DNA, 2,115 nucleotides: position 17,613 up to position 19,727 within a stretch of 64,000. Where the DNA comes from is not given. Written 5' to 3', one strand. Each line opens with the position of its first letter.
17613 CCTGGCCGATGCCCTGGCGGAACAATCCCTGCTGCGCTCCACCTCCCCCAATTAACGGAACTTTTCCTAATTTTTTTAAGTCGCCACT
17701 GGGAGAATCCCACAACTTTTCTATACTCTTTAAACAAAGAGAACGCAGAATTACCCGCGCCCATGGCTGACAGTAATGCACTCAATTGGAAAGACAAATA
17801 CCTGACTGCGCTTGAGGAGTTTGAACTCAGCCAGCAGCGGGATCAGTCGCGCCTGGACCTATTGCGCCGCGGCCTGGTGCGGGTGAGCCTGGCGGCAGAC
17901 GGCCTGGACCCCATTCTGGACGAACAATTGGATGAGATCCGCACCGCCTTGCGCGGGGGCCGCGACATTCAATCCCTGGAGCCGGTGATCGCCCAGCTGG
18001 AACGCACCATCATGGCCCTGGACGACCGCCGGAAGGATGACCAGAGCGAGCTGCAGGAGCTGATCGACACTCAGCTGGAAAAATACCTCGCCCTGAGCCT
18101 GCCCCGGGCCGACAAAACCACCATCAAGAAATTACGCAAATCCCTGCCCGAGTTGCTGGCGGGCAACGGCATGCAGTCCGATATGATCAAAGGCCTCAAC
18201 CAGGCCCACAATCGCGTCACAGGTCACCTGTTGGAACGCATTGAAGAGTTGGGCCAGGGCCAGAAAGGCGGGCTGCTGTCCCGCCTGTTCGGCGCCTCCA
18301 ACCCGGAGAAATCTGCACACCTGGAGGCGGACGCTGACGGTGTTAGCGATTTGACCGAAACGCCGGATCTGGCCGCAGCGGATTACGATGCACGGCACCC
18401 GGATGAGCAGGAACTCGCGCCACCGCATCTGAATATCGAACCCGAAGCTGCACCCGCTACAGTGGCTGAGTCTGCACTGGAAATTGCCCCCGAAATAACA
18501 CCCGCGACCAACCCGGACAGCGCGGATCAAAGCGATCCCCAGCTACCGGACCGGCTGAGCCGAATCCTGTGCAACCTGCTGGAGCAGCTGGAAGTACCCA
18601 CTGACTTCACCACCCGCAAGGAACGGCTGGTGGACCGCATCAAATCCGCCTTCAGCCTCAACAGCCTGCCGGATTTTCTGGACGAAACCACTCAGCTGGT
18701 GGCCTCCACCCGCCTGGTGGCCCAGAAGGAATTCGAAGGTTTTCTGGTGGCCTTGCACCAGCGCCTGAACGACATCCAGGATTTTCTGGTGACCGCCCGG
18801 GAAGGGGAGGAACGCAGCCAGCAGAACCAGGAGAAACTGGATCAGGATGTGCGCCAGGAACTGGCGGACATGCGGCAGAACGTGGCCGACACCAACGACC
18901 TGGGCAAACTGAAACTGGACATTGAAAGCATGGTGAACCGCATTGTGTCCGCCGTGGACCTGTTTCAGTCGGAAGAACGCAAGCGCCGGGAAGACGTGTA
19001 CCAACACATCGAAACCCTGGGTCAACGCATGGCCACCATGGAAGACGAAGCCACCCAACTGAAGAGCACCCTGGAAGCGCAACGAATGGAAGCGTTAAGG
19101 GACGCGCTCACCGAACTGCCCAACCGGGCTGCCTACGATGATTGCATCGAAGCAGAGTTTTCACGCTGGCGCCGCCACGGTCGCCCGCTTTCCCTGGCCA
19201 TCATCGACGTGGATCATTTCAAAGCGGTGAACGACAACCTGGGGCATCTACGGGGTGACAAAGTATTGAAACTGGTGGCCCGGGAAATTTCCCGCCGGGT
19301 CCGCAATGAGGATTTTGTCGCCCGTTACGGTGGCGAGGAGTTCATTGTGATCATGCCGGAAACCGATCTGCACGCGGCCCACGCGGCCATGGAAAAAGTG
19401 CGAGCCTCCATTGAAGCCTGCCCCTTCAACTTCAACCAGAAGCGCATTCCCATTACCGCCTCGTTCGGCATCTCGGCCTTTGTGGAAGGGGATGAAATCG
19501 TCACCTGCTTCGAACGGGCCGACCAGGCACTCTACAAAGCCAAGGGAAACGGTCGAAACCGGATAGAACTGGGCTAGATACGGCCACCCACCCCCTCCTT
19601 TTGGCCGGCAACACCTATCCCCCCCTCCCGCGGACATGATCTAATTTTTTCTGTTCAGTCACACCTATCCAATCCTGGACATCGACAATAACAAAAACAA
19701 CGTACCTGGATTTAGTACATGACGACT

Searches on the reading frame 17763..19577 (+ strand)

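Call 3: search_protein_families(library=pfam, proteins=[window:17763-19577:+], max_evalue=0.01)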
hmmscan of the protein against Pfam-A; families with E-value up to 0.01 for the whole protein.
window:17763-19577:+ (604 aa): 4 families
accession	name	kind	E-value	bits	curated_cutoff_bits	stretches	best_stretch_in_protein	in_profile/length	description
PF00990.26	GGDEF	-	2.6e-45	154.5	23.8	1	444-600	1-161/161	Diguanylate cyclase, GGDEF domain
PF20975.2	DGCcoil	-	5.6e-26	92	26.7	1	7-411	10-340/359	DGC-associated coil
PF17853.6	GGDEF_2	-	3.4e-05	24.5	24.5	1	495-590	32-114/116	GGDEF-like domain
PF22335.1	Cas10-Cmr2_palm2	-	0.0026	18.3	27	1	518-601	52-132/133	Cas10/Cmr2, second palm domain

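Call 4: search_protein_families(library=ncbifam, proteins=[window:17763-19577:+], max_evalue=0.01)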
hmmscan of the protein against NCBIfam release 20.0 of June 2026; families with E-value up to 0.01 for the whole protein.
window:17763-19577:+ (604 aa): 22 families
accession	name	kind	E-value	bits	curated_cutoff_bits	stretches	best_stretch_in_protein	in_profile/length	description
NF038266.1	diguan_SiaD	equivalog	2.3e-52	177.9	290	1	361-601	10-252/252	biofilm regulation diguanylate cyclase SiaD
NF007380.0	PRK09894.1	equivalog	1.1e-50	172.7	256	1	414-601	101-284/296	diguanylate cyclase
TIGR00254.1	GGDEF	domain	4.4e-49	166.4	37.4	1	443-602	4-165/168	diguanylate cyclase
NF007135.0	PRK09581.1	equivalog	7.5e-47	160.2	474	1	432-601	280-452/457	PleD family two-component system response regulator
NF047654.1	DiguCycDgcRLepto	equivalog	4.9e-41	140.6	500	1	430-601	119-293/295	diguanylate cyclase DgcR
NF041606.1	dguan_cyc_DgcA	equivalog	4.1e-36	124.6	370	1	464-603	198-338/340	diguanylate cyclase DgcA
NF007423.1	PRK09966.1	equivalog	1.7e-35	122.7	325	1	423-594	218-390/390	diguanylate cyclase DgcN/YfiN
NF051473.1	DigCycDgcsShew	equivalog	5.9e-35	121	400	1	442-601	133-288/291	diguanylate cyclase DgcS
NF011955.1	PRK15426.1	equivalog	4e-33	114.4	408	1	432-601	389-558/564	cellulose biosynthesis regulator diguanylate cyclase DgcQ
NF045675.1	PhdiestaseDibA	equivalog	5.5e-32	110.9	980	1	433-599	192-359/623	phosphodiesterase DibA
NF007298.0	PRK09776.1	equivalog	1.2e-31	109.5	1135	1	442-602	682-843/1111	diguanylate cyclase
NF007599.0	PRK10245.1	equivalog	5.1e-28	97.6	402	1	440-603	206-369/371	diguanylate cyclase AdrA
NF040885.1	diguan_DgcJ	equivalog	1.9e-24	86.3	500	1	443-598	340-490/493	diguanylate cyclase DgcJ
NF007474.0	PRK10060.1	equivalog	2e-23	82.5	782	1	434-600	227-391/663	cyclic di-GMP phosphodiesterase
NF047872.1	GGDEF_GdpS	equivalog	9.9e-23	80.9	400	1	432-601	175-347/355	GGDEF domain-containing protein GdpS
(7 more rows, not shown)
